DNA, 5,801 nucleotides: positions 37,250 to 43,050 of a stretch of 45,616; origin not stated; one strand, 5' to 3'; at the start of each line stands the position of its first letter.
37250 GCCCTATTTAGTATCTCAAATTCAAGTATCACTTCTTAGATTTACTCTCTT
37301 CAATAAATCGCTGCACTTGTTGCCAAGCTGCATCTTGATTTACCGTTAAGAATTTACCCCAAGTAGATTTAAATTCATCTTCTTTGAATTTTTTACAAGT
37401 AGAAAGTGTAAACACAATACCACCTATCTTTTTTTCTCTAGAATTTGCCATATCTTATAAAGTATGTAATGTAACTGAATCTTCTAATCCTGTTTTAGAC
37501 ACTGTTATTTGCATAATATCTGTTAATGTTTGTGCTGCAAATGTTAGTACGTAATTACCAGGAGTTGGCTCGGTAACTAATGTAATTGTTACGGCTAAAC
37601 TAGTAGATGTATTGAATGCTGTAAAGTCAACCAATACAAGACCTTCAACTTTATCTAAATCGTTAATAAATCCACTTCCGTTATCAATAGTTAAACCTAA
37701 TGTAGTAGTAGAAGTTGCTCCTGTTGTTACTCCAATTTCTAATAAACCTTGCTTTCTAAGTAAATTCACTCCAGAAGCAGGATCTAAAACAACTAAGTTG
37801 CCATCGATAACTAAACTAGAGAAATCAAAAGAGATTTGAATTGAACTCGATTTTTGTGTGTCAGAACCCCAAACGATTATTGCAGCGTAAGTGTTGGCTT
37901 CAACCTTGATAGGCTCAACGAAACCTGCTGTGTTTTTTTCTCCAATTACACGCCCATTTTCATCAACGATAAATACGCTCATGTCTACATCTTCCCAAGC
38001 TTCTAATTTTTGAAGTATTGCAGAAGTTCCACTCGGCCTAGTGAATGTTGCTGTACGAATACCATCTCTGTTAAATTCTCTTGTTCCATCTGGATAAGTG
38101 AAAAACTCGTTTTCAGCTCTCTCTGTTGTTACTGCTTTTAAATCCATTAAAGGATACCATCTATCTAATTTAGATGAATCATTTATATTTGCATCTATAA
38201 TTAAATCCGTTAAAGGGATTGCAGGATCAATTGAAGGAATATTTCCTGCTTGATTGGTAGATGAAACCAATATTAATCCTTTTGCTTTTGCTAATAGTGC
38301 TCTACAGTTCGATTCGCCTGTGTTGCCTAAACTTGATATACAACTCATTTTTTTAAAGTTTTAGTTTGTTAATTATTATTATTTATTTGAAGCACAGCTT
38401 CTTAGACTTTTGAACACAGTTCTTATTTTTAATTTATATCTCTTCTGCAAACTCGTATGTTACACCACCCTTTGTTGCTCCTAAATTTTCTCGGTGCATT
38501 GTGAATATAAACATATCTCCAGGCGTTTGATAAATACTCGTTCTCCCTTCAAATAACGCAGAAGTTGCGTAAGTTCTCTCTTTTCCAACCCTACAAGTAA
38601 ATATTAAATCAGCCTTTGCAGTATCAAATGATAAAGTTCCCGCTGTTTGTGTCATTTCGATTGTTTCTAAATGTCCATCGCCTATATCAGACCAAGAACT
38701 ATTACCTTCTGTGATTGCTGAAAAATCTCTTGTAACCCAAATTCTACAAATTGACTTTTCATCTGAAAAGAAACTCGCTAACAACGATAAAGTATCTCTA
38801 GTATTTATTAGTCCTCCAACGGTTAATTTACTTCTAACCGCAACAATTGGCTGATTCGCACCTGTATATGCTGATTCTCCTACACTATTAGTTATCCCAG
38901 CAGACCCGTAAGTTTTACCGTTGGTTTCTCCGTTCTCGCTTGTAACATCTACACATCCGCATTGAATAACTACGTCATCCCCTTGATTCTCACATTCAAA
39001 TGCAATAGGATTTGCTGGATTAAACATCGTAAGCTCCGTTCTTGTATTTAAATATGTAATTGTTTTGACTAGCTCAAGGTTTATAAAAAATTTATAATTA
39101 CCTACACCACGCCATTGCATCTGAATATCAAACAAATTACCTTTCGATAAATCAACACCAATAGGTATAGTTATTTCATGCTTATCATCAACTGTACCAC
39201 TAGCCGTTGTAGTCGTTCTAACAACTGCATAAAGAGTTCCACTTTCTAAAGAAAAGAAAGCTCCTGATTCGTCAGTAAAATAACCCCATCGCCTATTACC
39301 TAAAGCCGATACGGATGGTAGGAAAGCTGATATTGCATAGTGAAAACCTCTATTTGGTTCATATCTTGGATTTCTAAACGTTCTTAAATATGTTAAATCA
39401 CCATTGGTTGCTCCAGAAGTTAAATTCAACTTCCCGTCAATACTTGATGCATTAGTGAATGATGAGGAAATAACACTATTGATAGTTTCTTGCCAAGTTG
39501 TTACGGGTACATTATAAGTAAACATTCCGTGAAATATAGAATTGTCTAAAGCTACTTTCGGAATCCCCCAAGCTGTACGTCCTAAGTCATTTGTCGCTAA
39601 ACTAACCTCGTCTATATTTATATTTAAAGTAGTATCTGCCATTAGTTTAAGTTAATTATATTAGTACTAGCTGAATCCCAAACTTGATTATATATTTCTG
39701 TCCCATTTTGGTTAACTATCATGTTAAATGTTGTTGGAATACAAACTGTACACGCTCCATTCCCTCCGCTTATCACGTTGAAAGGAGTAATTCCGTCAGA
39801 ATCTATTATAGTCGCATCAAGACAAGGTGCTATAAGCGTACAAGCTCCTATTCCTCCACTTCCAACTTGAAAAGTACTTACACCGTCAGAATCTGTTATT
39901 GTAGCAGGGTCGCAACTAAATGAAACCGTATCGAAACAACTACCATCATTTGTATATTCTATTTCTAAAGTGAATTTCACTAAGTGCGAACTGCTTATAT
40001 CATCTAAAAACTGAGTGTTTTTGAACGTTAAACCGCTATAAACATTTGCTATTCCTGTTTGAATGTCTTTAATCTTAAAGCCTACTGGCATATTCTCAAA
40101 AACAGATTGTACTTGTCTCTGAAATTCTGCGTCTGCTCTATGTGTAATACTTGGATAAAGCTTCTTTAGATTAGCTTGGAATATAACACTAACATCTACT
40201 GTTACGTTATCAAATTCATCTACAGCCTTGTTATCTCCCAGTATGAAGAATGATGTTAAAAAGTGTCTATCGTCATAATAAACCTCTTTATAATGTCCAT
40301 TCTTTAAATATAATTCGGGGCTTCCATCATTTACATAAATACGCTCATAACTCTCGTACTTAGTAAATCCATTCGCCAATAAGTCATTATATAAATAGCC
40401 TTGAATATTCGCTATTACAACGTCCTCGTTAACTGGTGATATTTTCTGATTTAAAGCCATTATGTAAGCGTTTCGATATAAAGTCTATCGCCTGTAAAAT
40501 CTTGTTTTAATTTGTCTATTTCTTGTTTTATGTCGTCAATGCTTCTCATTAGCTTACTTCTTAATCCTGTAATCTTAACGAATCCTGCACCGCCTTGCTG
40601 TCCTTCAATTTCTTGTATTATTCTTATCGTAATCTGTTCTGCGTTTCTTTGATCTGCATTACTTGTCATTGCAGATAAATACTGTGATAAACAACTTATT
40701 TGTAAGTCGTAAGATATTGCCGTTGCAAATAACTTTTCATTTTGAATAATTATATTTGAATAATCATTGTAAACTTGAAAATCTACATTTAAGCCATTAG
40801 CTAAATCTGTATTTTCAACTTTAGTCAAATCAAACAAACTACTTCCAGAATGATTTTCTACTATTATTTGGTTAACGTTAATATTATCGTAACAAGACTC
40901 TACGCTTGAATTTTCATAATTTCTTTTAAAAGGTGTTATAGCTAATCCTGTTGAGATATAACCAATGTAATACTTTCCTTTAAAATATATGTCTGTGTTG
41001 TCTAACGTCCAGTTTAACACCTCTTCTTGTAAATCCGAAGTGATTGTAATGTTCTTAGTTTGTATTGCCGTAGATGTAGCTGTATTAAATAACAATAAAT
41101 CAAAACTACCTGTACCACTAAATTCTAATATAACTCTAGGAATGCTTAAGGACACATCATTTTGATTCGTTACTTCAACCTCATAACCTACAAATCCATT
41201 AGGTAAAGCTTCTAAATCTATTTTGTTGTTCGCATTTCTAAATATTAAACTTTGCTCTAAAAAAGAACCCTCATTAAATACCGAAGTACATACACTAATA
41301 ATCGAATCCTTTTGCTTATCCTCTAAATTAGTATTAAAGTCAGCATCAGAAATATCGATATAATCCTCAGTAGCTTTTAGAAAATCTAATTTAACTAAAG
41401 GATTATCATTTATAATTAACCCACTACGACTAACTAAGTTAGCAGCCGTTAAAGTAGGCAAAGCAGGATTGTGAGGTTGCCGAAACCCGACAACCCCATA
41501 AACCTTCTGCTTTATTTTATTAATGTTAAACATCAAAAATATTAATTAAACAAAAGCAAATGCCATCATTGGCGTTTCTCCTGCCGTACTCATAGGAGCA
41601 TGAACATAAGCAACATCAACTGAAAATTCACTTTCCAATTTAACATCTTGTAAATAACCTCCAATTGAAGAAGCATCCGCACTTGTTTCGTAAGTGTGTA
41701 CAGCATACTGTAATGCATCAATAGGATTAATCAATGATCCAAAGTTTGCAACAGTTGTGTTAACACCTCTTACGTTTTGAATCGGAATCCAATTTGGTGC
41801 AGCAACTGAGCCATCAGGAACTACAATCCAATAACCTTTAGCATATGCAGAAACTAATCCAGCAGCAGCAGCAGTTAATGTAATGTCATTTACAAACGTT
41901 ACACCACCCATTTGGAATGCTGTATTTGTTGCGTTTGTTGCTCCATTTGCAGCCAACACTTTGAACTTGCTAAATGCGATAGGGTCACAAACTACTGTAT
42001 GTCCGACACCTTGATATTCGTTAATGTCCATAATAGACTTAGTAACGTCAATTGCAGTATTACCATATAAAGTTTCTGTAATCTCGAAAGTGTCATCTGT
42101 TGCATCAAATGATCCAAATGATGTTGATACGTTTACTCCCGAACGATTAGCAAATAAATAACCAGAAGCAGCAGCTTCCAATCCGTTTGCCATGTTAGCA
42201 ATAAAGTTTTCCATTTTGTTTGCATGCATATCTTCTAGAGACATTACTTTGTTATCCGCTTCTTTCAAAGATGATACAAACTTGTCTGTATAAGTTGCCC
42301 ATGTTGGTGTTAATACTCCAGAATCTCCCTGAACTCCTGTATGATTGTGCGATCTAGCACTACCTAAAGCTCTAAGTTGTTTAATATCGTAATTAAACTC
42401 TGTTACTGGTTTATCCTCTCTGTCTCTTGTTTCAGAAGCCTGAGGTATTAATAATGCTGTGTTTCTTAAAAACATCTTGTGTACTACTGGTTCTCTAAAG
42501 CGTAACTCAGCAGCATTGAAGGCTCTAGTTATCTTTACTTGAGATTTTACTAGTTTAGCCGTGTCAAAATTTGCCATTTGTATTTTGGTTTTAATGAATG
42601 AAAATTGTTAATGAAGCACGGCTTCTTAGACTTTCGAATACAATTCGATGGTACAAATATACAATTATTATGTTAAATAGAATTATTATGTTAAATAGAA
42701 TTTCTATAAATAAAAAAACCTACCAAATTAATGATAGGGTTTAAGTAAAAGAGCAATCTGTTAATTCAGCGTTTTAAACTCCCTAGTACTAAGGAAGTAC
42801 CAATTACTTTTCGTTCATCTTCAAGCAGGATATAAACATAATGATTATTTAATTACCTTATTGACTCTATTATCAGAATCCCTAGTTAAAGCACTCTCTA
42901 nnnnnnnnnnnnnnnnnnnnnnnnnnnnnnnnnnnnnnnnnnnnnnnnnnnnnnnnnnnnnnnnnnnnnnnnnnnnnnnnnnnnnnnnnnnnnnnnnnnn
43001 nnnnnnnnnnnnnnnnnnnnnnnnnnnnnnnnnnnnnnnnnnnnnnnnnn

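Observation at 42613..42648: A conserved double-hairpin motif precedes both the capsid and the major tail genes, with a compensatory base-pair change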

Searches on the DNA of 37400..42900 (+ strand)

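Call 10: search_dna_similar(query=window:37400-42900:+, collection=phages, mode=distant, max_rows=30)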
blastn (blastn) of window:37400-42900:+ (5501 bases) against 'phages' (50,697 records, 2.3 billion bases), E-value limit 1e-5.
Records with a match: 7; places in all: 7; records where one place covers at least 80% of the query: 0.
Best place of each record, by identity: 90-95% 7.
By first word of the organism name: Cellulophaga 7.
By host as written in the record: Cellulophaga baltica #18 2; Cellulophaga baltica #17 2; Cellulophaga baltica #4 2; Cellulophaga baltica #13 1.
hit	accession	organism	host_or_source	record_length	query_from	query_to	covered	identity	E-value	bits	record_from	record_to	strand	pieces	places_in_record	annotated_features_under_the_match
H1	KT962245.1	Cellulophaga phage phi4:1_13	Cellulophaga baltica #13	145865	5300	5343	1%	90.9%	2e-6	63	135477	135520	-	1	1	hypothetical protein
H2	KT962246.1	Cellulophaga phage phi4:1_18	Cellulophaga baltica #18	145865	5300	5343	1%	90.9%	2e-6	63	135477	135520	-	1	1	hypothetical protein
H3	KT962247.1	Cellulophaga phage phi17:2_18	Cellulophaga baltica #18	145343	5300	5343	1%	90.9%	2e-6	63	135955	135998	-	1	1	none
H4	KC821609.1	Cellulophaga phage phi17:2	Cellulophaga baltica #17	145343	5300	5343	1%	90.9%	2e-6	63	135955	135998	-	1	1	none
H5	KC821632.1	Cellulophaga phage phi4:1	Cellulophaga baltica #4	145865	5300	5343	1%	90.9%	2e-6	63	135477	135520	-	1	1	hypothetical protein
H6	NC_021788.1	Cellulophaga phage phi4:1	Cellulophaga baltica #4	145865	5300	5343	1%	90.9%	2e-6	63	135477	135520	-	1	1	hypothetical protein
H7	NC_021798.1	Cellulophaga phage phi17:2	Cellulophaga baltica #17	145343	5300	5343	1%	90.9%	2e-6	63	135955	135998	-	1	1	none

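Call 25: search_rna_families(source=window, start=38300, end=38500, threshold=evalue, max_evalue=10)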
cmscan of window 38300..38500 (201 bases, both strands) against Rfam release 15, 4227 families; matches with E-value up to 10: 2.
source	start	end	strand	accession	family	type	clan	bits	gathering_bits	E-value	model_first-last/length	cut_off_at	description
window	38381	38442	+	RF02077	STnc220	Gene; sRNA;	-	16.5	60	2.3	1-79/79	no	Salmonella enterica sRNA STnc220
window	38339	38363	+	RF04106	mir-1303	Gene; miRNA;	-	13.9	107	5.2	30-54/85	no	mir-1303 microRNA precursor family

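Call 26: search_rna_families(source=window, start=42540, end=42760, threshold=evalue, max_evalue=10)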
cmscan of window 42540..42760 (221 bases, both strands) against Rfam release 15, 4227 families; matches with E-value up to 10: 4.
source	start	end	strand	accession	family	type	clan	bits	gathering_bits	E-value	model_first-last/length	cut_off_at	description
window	42703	42760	-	RF02362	Yfr10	Gene; sRNA;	-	16.9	43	3.6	18-78/78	5'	Cyanobacterial functional RNA 10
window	42703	42760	-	RF00557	L10_leader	Cis-reg; leader;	-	15.6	44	1.7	78-138/138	5'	Ribosomal protein L10 leader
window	42701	42747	-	RF01379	CRISPR-DR66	Gene; CRISPR;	CL00014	15.6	45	3.3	1-37/37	no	CRISPR RNA direct repeat element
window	42688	42742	+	RF01822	RsaJ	Gene; sRNA;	-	11.9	100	1.1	227-287/287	no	RNA Staph. aureus A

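Call 31: build_rna_model(alignment_id=A2, structure=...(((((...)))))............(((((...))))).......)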
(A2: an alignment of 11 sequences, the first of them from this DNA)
Model R1 built from alignment A2 (11 sequences, 48 columns); structure: as given.
model positions 44; base pairs 10; branch points 1; effective number of sequences 11; information 0.919 bits per position. Calibrated on 0.2 Mb of random sequence (short: E-values are rough).
structure used (alignment columns):
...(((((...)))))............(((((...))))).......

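Call 32: search_with_rna_model(model_id=R1, source=window, filters=off, max_evalue=10, show_alignments=6)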
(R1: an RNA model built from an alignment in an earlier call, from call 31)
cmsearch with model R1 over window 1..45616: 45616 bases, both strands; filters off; matches with E-value up to 10: 11.
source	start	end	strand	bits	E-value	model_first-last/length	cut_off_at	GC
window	42607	42649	-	52.3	1.3e-09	1-44/44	no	0.37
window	38383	38425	-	51.9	1.6e-09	1-44/44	no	0.33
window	28116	28145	-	11.6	1.3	1-44/44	no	0.23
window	25201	25232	-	11.6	1.4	1-44/44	no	0.41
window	5879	5911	+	10.7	2.2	1-44/44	no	0.27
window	12810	12834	+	8.7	5.8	1-44/44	no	0.2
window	29937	29989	-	8.6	6.2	1-44/44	no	0.28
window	9850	9894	-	8.5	6.5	1-44/44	no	0.22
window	16673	16712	-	7.8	9.3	1-44/44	no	0.25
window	43821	43853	+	7.8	9.5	1-44/44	no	0.18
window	29258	29297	-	7.7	9.8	1-44/44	no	0.22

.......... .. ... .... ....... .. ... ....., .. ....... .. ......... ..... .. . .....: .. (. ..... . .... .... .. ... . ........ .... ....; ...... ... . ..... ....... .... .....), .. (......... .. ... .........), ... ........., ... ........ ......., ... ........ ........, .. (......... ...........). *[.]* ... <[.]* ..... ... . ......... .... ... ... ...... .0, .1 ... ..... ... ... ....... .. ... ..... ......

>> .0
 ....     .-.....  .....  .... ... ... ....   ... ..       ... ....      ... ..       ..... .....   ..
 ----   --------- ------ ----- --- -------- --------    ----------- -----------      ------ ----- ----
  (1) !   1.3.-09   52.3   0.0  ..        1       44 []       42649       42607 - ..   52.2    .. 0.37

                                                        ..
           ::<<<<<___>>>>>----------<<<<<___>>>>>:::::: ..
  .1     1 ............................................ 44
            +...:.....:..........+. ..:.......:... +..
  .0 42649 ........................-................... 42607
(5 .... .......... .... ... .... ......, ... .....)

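Call 33: search_with_rna_model(model_id=R1, sources=[L005, L006, L007, L008, L009, L010, L011, L012, L013, L014, L015, L016, L017, L018, L019, L020, L021, L022, L023, L024, L025, L026, L027, L028, L029, L030, L031, L032, L033, L034, L035, L036, L037, L038, L039, L040, L041, L042, L043, L044, L045, L046, L047, L048, L049, L050, L051, L052, L053, L054, L055, L056, L057, L058, L059, L060, L061, L062, L063, L064, L065, L066, L067, L068, L069, L070, L071, L072, L073, L074, L075, L076, L077, L078, L079, L080, L081, L082, L083, L084], max_evalue=1)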
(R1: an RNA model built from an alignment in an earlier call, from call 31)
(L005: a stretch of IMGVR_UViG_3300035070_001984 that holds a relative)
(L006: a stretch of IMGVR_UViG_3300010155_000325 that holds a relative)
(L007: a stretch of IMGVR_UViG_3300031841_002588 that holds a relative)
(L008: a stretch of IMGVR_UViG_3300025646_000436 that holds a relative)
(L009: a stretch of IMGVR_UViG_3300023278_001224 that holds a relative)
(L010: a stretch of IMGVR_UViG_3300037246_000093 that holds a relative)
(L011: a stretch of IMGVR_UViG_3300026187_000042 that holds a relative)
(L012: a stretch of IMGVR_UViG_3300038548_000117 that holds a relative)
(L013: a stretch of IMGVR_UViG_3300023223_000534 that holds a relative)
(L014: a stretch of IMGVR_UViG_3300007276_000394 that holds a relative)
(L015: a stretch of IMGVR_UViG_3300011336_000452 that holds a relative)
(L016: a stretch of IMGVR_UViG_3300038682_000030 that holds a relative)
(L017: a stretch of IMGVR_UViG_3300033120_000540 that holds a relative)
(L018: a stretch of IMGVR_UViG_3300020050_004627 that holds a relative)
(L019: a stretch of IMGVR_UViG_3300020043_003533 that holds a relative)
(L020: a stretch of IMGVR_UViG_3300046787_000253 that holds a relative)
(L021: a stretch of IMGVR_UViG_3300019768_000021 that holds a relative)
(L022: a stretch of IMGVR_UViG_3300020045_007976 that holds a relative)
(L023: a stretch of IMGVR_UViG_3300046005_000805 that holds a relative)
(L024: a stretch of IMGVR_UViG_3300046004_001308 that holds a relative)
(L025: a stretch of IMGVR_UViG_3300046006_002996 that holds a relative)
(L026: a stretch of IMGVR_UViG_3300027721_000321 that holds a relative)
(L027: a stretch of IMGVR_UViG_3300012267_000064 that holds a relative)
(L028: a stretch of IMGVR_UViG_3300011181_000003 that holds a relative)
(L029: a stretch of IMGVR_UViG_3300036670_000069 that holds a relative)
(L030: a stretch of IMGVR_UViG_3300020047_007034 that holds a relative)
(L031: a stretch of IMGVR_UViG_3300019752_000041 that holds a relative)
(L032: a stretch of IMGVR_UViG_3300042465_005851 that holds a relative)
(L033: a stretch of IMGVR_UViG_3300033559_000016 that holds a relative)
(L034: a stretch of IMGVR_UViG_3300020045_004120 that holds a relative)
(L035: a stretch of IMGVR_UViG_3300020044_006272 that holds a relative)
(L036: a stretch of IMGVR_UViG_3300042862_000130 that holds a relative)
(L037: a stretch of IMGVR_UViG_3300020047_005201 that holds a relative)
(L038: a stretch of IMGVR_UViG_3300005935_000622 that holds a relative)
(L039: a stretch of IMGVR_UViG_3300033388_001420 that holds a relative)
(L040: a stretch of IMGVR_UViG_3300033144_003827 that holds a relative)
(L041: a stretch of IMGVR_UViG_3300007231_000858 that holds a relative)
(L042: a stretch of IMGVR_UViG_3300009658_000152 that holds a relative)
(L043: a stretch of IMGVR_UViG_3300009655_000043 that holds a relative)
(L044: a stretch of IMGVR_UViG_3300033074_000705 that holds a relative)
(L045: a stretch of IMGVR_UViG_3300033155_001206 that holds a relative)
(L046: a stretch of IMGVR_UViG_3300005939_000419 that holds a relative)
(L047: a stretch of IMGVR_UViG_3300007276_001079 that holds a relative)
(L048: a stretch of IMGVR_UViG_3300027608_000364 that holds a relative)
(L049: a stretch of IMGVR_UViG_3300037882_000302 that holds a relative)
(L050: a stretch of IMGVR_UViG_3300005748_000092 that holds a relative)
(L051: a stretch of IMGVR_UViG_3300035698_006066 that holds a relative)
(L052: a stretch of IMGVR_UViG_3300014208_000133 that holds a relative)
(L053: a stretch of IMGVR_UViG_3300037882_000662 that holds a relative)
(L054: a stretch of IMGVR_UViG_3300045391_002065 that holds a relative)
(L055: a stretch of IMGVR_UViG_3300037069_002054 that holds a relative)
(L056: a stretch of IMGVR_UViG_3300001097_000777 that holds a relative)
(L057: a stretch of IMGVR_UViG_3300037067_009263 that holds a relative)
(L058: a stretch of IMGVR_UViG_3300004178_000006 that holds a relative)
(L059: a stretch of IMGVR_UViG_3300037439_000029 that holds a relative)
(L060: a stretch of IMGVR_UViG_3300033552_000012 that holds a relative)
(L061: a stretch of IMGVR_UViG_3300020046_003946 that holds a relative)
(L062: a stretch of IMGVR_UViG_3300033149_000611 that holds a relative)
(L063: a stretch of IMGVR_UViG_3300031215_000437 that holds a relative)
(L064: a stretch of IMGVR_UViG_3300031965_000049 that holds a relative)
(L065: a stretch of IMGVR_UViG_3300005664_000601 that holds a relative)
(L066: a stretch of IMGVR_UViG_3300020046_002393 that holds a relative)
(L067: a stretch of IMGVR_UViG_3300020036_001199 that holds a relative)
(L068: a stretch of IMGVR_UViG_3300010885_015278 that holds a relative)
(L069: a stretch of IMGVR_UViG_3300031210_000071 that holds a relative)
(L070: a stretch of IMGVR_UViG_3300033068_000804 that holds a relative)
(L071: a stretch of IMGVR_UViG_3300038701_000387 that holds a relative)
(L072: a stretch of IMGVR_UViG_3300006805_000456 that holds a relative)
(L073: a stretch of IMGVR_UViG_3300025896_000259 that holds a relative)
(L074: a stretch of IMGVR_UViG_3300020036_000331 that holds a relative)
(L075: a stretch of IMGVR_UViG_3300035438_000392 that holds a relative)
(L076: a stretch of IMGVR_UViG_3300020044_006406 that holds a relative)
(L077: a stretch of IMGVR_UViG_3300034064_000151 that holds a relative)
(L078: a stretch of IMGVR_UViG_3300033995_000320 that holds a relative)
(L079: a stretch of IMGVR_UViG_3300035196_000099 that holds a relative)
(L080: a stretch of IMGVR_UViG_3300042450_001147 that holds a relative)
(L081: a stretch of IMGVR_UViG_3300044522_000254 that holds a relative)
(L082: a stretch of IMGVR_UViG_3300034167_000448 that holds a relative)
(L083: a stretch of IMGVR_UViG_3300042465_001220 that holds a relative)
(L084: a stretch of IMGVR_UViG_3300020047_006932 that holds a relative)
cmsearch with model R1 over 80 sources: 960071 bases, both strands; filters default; matches with E-value up to 1: 10.
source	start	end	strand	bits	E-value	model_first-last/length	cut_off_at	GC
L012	6927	6970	+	54.9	7.2e-09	1-44/44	no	0.41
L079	6926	6969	+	50.2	8e-08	1-44/44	no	0.43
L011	6930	6972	+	50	8.8e-08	1-44/44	no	0.44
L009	6931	6974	+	48.4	2e-07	1-44/44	no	0.36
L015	6915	6958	+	46.2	6.1e-07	1-44/44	no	0.5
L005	6922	6966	+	45.9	7.3e-07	1-44/44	no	0.38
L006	6932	6975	+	45.4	9.4e-07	1-44/44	no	0.45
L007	6922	6965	+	44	1.9e-06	1-44/44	no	0.5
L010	5210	5255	+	33.3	0.00045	1-44/44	no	0.46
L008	6923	6976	+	19.7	0.45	1-44/44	no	0.37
